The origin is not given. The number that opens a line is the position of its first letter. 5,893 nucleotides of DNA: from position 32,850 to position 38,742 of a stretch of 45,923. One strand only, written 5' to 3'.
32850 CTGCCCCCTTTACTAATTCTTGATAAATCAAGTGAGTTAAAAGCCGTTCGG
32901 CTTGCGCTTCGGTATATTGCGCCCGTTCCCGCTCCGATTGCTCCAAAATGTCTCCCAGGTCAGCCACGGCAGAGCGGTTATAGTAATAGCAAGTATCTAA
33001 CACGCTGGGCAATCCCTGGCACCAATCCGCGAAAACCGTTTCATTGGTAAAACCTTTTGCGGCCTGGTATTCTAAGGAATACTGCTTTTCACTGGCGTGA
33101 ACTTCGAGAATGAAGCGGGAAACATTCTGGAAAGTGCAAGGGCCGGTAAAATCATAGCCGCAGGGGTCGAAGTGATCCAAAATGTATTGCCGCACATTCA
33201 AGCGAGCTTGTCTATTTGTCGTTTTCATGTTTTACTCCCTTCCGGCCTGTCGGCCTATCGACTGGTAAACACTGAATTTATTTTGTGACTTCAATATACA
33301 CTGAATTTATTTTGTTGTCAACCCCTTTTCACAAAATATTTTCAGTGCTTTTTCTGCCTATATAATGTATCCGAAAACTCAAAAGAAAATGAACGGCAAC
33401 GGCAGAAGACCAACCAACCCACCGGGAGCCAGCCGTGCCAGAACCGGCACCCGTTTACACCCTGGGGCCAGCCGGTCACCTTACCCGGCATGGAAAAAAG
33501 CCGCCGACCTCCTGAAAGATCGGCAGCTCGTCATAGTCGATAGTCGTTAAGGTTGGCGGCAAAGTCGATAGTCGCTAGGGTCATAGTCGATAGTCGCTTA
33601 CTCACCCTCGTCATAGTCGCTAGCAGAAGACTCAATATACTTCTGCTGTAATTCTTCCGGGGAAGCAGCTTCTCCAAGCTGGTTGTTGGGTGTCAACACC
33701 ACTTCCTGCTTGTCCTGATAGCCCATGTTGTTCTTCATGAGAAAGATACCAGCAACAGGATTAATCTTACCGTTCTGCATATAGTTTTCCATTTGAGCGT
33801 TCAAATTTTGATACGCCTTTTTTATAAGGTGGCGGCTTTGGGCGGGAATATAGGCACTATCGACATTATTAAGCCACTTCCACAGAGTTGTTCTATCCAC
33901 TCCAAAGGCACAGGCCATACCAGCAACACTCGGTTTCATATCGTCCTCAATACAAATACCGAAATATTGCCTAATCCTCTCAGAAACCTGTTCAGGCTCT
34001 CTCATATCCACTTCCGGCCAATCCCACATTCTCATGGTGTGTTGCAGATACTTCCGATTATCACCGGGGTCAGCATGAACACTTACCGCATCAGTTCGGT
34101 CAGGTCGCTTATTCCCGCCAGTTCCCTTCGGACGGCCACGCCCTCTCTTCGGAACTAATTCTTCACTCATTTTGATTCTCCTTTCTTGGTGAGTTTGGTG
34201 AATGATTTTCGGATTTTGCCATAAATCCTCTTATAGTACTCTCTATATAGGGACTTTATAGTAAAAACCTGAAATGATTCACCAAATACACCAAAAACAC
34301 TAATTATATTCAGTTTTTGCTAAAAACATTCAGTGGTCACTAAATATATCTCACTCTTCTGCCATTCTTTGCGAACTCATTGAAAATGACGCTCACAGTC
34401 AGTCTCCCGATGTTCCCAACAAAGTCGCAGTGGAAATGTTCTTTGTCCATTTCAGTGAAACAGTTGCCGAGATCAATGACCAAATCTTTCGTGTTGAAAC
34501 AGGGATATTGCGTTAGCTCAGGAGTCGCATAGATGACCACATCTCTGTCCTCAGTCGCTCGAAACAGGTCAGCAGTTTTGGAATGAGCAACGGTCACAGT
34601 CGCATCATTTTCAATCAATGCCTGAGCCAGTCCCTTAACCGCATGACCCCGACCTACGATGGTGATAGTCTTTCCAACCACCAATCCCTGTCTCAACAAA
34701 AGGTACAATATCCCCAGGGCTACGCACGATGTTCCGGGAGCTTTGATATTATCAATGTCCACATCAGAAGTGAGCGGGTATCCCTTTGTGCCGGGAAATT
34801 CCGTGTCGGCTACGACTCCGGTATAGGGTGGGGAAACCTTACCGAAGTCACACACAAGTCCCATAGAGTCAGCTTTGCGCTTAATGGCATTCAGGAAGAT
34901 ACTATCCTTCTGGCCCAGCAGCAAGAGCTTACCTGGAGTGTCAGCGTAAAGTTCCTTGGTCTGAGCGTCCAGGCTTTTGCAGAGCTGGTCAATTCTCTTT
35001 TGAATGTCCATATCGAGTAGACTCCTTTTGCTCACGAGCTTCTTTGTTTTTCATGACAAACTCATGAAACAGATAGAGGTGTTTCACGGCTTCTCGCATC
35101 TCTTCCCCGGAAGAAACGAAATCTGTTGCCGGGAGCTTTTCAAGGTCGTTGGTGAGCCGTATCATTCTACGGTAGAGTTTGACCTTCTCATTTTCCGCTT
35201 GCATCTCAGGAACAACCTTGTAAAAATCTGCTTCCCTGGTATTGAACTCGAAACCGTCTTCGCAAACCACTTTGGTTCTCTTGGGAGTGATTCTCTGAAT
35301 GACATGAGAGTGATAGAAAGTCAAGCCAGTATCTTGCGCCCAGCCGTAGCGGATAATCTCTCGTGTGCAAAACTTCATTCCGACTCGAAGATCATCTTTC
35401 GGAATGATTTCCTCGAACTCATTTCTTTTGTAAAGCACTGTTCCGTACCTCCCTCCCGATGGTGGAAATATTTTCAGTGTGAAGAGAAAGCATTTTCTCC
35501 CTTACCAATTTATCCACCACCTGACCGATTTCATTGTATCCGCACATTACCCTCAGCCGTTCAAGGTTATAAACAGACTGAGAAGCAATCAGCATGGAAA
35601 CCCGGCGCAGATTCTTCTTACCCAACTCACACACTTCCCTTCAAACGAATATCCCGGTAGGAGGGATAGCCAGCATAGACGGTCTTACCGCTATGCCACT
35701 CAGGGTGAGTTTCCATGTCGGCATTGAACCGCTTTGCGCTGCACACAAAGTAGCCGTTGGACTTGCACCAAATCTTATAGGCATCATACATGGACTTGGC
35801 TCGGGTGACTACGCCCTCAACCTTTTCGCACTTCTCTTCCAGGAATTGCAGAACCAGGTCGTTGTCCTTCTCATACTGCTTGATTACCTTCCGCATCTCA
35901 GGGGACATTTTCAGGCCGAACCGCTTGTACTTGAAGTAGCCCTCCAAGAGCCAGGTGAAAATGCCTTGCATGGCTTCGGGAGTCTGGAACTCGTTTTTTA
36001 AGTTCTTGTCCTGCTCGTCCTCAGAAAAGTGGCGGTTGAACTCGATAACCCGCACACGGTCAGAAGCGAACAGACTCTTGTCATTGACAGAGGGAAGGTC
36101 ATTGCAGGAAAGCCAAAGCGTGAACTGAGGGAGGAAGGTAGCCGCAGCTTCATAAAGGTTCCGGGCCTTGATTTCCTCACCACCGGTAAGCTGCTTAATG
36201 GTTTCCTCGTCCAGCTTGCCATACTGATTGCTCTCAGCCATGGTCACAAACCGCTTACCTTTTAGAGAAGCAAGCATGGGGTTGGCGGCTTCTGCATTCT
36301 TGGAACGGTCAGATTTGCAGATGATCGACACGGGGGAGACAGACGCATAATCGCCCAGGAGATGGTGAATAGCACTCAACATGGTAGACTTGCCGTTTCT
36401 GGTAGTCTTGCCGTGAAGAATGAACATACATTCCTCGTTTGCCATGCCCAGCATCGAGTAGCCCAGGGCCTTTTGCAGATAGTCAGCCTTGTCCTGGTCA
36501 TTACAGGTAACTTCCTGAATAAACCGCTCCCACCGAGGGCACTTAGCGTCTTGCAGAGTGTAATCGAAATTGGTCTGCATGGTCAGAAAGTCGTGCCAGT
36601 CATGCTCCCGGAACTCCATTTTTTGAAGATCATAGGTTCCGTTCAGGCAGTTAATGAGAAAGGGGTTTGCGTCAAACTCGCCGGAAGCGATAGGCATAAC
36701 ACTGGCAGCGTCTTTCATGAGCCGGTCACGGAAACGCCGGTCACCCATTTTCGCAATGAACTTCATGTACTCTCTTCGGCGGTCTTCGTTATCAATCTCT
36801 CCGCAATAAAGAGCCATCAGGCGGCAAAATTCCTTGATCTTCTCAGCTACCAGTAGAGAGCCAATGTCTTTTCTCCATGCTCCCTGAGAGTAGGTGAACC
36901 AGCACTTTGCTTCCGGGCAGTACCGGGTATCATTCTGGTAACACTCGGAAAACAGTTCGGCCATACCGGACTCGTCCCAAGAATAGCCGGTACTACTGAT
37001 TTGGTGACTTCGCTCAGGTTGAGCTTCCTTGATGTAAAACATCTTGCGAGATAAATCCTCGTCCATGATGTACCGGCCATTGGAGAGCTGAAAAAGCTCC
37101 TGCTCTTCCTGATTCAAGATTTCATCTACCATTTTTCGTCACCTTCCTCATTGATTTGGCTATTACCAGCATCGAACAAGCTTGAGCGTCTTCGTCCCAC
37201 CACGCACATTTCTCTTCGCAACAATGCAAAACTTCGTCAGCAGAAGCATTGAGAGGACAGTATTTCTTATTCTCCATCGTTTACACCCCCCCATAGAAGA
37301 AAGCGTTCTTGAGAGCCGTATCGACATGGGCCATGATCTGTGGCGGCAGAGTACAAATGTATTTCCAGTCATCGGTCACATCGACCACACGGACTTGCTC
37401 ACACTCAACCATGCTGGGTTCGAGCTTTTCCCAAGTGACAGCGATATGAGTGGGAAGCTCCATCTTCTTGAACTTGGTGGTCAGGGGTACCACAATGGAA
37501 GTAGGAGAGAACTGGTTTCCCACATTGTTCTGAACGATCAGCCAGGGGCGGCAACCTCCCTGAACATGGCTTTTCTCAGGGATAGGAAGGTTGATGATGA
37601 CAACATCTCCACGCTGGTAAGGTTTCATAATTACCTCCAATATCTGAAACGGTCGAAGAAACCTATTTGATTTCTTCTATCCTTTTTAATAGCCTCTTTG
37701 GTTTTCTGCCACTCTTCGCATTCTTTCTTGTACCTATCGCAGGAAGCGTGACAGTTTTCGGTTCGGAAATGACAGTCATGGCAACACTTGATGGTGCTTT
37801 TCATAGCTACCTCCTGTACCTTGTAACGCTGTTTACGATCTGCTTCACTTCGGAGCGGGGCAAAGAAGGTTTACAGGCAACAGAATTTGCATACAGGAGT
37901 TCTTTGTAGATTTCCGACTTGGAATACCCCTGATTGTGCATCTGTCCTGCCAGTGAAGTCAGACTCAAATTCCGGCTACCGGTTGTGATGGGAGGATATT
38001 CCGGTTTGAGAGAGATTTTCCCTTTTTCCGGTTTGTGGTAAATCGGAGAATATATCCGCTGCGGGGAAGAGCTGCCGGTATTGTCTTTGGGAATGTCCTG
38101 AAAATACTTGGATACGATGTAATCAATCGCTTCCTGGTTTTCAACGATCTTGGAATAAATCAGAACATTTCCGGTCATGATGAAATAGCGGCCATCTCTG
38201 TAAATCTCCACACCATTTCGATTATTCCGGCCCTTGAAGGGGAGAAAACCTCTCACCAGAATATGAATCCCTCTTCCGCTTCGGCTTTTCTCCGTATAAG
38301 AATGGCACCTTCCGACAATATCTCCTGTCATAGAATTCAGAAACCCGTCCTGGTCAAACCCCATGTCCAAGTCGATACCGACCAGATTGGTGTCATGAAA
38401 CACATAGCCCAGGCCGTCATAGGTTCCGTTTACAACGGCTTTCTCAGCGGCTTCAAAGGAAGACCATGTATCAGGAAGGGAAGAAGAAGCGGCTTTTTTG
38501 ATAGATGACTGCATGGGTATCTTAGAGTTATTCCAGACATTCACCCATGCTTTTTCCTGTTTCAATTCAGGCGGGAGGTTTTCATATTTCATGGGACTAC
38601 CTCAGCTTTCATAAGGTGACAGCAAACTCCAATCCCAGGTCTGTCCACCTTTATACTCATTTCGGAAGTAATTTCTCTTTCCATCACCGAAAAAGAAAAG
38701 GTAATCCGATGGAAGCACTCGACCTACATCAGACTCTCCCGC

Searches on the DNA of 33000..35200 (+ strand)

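Call 25: search_dna_similar(query=window:33000-35200:+, collection=phages, mode=distant, max_rows=20)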
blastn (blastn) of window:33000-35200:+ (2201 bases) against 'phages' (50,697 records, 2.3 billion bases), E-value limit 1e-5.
Records with a match: 1; places in all: 1; records where one place covers at least 80% of the query: 0.
Best place of each record, by identity: 60-80% 1.
By first word of the organism name: Bacteriophage 1.
By host as written in the record: - 1.
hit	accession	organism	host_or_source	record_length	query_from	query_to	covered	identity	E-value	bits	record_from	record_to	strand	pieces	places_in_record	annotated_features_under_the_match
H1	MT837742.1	Bacteriophage sp.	human fecal samples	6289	497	1108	28%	70.3%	8e-76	291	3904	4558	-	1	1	record has no annotation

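Call 42: search_rna_families(source=window, start=34100, end=34400, threshold=evalue, max_evalue=10)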
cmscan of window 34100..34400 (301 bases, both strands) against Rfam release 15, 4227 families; matches with E-value up to 10: 9.
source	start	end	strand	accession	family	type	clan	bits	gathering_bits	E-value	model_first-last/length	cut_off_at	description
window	34176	34303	+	RF04097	MIR2630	Gene; miRNA;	-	29.9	144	0.00027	1-229/229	no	MIR2630 microRNA precursor family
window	34186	34294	+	RF04128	MIR8562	Gene; miRNA;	-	25.5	211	0.0079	1-242/242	no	MIR8562 microRNA precursor family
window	34186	34294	+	RF04263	MIR2593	Gene; miRNA;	-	23.8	96.2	0.061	1-116/116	no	MIR2593 microRNA precursor family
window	34180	34300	-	RF04205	MIR2606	Gene; miRNA;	-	23.3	139.7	0.26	1-165/165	no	MIR2606 microRNA precursor family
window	34186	34296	+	RF04127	MIR8007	Gene; miRNA;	-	22.7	195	0.024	1-226/226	no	MIR8007 microRNA precursor family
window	34182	34298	+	RF04205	MIR2606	Gene; miRNA;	-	21.5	139.7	0.65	1-165/165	no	MIR2606 microRNA precursor family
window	34296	34364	+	RF01566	DdR16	Gene; snRNA; snoRNA; CD-box;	-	14.6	70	6.9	1-78/78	no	Dictyostelium snoRNA DdR16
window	34194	34287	-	RF03761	mir-5897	Gene; miRNA;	-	13.3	90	8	1-84/84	no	mir-5897 microRNA precursor family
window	34299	34333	-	RF01669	P14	Gene; sRNA;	-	11.1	45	9.9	1-146/146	no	Pseudomonas sRNA P14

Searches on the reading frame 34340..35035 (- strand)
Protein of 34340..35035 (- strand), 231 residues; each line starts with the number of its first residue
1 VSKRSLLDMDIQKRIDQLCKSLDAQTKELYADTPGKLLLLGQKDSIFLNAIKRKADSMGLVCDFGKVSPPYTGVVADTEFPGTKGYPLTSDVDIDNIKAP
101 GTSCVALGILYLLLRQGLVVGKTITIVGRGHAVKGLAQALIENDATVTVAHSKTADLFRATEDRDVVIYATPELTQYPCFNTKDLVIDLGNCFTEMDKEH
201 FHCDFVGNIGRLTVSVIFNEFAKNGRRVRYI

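Call 10: search_protein_families(library=pfam, proteins=[window:34340-35035:-], max_evalue=0.01)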
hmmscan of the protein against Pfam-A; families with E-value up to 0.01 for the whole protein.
window:34340-35035:- (231 aa): 2 families
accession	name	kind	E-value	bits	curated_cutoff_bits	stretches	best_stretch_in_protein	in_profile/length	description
PF02882.25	THF_DHG_CYH_C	-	2.4e-13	50.1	27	1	102-194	16-112/160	Tetrahydrofolate dehydrogenase/cyclohydrolase, NAD(P)-binding domain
PF21254.3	AGA-YXIM_GBD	-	0.0045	17.3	27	1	63-109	4-52/138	Beta-agarase/YXIM esterase-like, galactose-binding domain-like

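Call 23: search_protein_families(library=phrogs, proteins=[window:34340-35035:-], max_evalue=0.001)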
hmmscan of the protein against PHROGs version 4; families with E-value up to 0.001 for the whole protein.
window:34340-35035:- (231 aa): 1 family
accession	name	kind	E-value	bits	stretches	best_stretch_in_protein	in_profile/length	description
phrog_7320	-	other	1.6e-10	41.6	1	102-196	139-237/285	tetrahydrofolate dehydrogenase and cyclohydrolase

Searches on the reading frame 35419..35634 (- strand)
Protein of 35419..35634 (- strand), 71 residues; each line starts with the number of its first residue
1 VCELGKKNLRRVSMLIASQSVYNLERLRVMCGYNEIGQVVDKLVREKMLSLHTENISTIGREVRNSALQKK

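Call 64: search_protein_families(library=pfam, proteins=[window:35422-35625:-], max_evalue=5)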
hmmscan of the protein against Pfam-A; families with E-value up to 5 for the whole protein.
seq(68 aa): 0 families

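Call 65: search_protein_families(library=phrogs, proteins=[window:35422-35625:-], max_evalue=1)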
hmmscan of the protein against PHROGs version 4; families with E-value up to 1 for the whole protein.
seq(68 aa): 1 family
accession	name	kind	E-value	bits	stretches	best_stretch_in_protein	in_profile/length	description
phrog_22389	-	unknown function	6.1e-11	42.9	1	3-46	2-44/63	-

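Call 66: find_homologous_proteins(query=window:35419-35634:-, max_evalue=0.001)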
Query window:35419-35634:- (71 aa): 55 proteins with E <= 0.001 among 55 candidates.
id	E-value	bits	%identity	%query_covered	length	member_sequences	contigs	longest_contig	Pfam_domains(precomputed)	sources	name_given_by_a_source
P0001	2.8e-33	130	96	96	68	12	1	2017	-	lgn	-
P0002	2.9e-27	111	81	96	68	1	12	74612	-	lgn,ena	-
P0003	3.9e-27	110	90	87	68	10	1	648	-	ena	-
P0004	2.0e-26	108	81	96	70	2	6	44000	-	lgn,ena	-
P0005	2.1e-25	105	79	96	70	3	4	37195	-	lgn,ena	-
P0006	3.9e-23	98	83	82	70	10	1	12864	-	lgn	-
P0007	1.6e-18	83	81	73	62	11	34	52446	-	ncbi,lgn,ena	-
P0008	6.5e-18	81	80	72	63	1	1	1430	-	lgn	-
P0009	1.4e-16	77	77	68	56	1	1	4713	-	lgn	-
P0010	1.6e-15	74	84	63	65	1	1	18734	-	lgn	-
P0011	3.3e-14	70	71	69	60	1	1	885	-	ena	-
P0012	2.5e-13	67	65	76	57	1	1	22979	-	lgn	-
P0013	3.0e-13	67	71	68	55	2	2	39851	-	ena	-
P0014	3.2e-13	67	65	69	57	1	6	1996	-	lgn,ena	-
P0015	4.5e-13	66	65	69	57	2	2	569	-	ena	-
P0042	6.1e-8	50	53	83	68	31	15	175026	-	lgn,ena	-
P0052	7.0e-6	44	53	72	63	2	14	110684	-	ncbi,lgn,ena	-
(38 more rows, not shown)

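Call 69: search_solved_structures(query=A3, max_evalue=10, show_alignments=2)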
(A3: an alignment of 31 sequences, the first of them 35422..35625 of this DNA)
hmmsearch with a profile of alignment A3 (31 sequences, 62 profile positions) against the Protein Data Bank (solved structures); distinct sequences matched with E-value up to 10: 10.
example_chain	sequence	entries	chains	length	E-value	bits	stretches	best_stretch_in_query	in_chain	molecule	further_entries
8tcg_B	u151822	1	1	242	0.43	13.5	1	24-47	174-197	Integrin beta-6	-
5ffg_B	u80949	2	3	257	0.44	13.4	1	24-47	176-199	Integrin beta-6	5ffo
5e4r_A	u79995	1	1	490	0.76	12.7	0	33-45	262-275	Ketol-acid reductoisomerase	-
5nem_B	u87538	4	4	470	0.97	12.3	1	24-47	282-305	Integrin beta-6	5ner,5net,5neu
9xmm_B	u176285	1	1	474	0.98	12.3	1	24-47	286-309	Integrin beta-6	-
9cz7_B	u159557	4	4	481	1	12.3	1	24-47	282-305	Integrin beta-6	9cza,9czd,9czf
4um9_B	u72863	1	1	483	1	12.3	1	24-47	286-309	Integrin beta-6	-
4um9_D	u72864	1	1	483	1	12.3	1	24-47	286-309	Integrin beta-6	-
3emx_A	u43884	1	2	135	1.1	12.1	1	32-54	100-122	Thioredoxin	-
4um8_B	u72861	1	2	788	1.8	11.5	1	24-47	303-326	INTEGRIN BETA-6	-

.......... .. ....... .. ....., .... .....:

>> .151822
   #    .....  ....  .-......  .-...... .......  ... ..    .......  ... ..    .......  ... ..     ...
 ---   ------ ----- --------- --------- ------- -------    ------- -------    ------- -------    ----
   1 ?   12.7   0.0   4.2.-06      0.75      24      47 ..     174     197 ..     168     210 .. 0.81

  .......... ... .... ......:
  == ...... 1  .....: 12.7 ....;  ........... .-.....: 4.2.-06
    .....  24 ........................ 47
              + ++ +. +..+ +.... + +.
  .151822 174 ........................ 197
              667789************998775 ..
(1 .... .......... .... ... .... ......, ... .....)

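Call 70: find_encoding_contigs(protein=P0052, flank=10000, max_places=2)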
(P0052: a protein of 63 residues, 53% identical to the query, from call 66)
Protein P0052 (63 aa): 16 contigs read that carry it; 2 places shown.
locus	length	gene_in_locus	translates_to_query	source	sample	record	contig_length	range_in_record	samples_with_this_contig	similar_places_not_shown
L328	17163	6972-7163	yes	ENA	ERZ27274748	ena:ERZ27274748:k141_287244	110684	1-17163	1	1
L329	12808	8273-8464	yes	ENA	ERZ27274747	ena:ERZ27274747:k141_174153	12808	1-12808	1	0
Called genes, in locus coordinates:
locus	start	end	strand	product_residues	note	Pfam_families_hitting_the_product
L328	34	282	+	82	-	-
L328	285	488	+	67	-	-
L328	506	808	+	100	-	-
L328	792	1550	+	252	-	PF06725:3D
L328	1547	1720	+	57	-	PF11242:DUF2774 (weak), PF08281:Sigma70_r4_2 (weak)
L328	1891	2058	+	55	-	-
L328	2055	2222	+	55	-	-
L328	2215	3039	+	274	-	PF07083:DUF1351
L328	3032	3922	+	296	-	-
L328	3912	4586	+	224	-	PF12706:Lactamase_B_2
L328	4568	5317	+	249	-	-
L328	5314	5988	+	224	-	PF11417:G39P_N (weak)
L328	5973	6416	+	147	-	-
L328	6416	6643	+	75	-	-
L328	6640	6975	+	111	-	PF04545:Sigma70_r4 (weak), PF13384:HTH_23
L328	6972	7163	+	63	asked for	-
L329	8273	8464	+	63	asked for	-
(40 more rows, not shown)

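Call 71: find_encoding_contigs(protein=P0042, flank=10000, max_places=2)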
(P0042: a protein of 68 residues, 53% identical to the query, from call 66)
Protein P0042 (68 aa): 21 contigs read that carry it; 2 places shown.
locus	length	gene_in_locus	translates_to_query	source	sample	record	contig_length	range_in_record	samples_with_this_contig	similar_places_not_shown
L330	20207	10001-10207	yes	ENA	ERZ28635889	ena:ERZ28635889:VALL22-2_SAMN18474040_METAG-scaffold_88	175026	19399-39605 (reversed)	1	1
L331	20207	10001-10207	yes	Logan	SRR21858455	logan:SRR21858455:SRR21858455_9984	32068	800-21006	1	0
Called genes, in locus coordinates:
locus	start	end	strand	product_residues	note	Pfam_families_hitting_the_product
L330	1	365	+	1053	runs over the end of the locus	PF02837:Glyco_hydro_2_N, PF22666:Glyco_hydro_2_N2 (weak), PF00703:Glyco_hydro_2, PF02836:Glyco_hydro_2_C, PF16353:LacZ_4, PF02929:Bgal_small_N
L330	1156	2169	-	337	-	PF01636:APH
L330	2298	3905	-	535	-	PF00239:Resolvase, PF07508:Recombinase, PF13408:Zn_ribbon_recom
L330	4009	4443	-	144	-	PF01936:NYN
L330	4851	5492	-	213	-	PF07553:Lipoprotein_Ltp (faint), PF21982:RecX_HTH1 (faint)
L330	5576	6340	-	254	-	-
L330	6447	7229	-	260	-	PF00717:Peptidase_S24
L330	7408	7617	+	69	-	-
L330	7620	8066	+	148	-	-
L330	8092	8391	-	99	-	-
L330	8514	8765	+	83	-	-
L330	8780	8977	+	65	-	-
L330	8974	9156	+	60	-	-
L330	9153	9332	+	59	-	-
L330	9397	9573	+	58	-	-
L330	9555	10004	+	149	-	PF00436:SSB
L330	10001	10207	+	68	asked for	-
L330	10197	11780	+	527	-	PF00145:DNA_methylase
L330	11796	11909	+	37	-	-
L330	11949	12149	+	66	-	-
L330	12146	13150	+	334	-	PF11300:DUF3102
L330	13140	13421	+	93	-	PF13248:Zn_ribbon_3 (weak)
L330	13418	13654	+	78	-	-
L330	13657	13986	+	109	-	-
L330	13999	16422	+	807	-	PF22763:NrS1-1_pol-like_HBD, PF08706:D5_N, PF19263:DUF5906, PF03288:Pox_D5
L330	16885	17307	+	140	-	PF07374:DUF1492 (weak)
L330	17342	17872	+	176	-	-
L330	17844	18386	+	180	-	-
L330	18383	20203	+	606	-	PF05876:GpA_ATPase, PF20454:GpA_nuclease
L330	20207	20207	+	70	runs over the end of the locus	-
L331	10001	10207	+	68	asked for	-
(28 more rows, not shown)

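Call 73: predict_structure(alignment_id=A3)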
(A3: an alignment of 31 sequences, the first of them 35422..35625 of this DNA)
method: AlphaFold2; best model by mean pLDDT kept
length: 68 residues; sequences in the alignment: 31
mean_pLDDT: 88.6   pTM: 0.57
mean pLDDT of the five models: 88.6, 84.9, 80.5, 79.2, 78.6
residues with pLDDT >= 90: 40; 70-90: 25; 50-70: 3; < 50: 0
segments of 3 or more residues with pLDDT < 50: none
pLDDT, mean of each block of 10 residues (from residue 1): 85 92 95 95 93 84 74
secondary structure, 60 per line:
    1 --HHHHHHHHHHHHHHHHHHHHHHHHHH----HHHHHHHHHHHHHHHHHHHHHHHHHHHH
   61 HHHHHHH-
elements in order: H3-28 H33-67

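Call 109: fold_search(model_id=the predicted structure, library=pdb)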
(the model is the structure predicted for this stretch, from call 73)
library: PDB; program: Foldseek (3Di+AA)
matches with E <= 10: 26; with E <= 0.001: 0
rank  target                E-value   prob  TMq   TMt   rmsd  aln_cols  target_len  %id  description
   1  2caj_A                1.4e+00  0.54  0.43  0.23   0.9        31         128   22  NikR from Helicobacter pylori in closed trans-conformation and nickel bound to 4 intermediary sites (released 2006-07-17)
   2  7vp2_B                1.7e+00  0.33  0.42  0.48   2.0        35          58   14  Structure of a transcription factor and DNA complex (released 2022-10-19)
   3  2wvc_A                2.0e+00  0.41  0.43  0.23   1.0        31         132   22  Structural and mechanistic insights into Helicobacter pylori NikR function (released 2010-01-19)
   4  2wvf_A                2.2e+00  0.38  0.44  0.23   1.0        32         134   22  Structural and mechanistic insights into Helicobacter pylori NikR function (released 2010-01-19)
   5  2ca9_A                2.4e+00  0.38  0.43  0.23   0.9        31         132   22  apo-NIKR from helicobacter pylori in closed trans-conformation (released 2006-07-17)
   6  2wve_B                3.3e+00  0.33  0.44  0.23   0.7        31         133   22  Structural and mechanistic insights into Helicobacter pylori NikR function (released 2010-01-19)
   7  7vp4_B                3.3e+00  0.23  0.42  0.44   1.6        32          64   16  Structure of a transcription factor and DNA complex (released 2022-10-19)
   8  2wvd_B                3.6e+00  0.30  0.45  0.23   0.8        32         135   22  Structural and mechanistic insights into Helicobacter pylori NikR function (released 2010-01-19)
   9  3lgh_A                3.6e+00  0.23  0.41  0.22   1.0        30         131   23  Crystal structure of NikR from Helicobacter pylori with variable Ni site coordination (released 2010-09-15)
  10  7vp3_P                4.6e+00  0.28  0.41  0.45   0.8        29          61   14  Structure of a transcription factor and DNA complex (released 2022-10-19)
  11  7vp3_G                4.6e+00  0.21  0.46  0.55   1.9        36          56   11  Structure of a transcription factor and DNA complex (released 2022-10-19)
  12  2cad_A                5.0e+00  0.21  0.45  0.24   0.9        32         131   22  NikR from Helicobacter pylori in closed trans-conformation and nickel bound to 2F, 2X and 2I sites. (released 2006-07-17)
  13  7vp3_J                5.0e+00  0.20  0.46  0.52   1.9        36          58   11  Structure of a transcription factor and DNA complex (released 2022-10-19)
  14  7vp3_I                5.0e+00  0.20  0.46  0.52   1.9        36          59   11  Structure of a transcription factor and DNA complex (released 2022-10-19)
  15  2wvd_D                5.0e+00  0.18  0.44  0.22   1.1        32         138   22  Structural and mechanistic insights into Helicobacter pylori NikR function (released 2010-01-19)
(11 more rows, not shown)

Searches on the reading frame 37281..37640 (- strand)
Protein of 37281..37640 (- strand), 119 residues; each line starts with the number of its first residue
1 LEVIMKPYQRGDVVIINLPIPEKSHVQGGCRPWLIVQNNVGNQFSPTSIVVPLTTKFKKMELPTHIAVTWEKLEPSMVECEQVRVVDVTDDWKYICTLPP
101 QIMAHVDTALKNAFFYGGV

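Call 22: search_protein_families(library=pfam, proteins=[window:37281-37640:-], max_evalue=0.01)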
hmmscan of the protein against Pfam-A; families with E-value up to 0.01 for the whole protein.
window:37281-37640:- (119 aa): 1 family
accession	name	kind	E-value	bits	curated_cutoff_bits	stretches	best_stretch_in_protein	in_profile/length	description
PF02452.23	PemK_toxin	-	4.2e-23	82.1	23.1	1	9-113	1-108/109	PemK-like, MazF-like toxin of type II toxin-antitoxin system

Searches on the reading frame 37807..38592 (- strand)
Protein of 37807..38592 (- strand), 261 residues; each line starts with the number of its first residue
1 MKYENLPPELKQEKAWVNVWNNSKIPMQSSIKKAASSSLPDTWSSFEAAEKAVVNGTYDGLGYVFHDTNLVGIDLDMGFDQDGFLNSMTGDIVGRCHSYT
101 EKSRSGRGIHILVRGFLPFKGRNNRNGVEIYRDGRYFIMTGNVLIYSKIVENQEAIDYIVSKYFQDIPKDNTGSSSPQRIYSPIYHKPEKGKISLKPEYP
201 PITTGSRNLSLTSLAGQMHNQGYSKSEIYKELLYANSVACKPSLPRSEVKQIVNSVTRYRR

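Call 22: search_protein_families(library=pfam, proteins=[window:37807-38592:-], max_evalue=0.01)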
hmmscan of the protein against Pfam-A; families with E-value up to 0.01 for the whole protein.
window:37807-38592:- (261 aa): 1 family
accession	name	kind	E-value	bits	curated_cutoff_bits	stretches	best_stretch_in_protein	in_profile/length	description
PF08708.16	PriCT_1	-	3.5e-12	46.2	21.1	1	200-259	6-64/67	Primase C terminal 1 (PriCT-1)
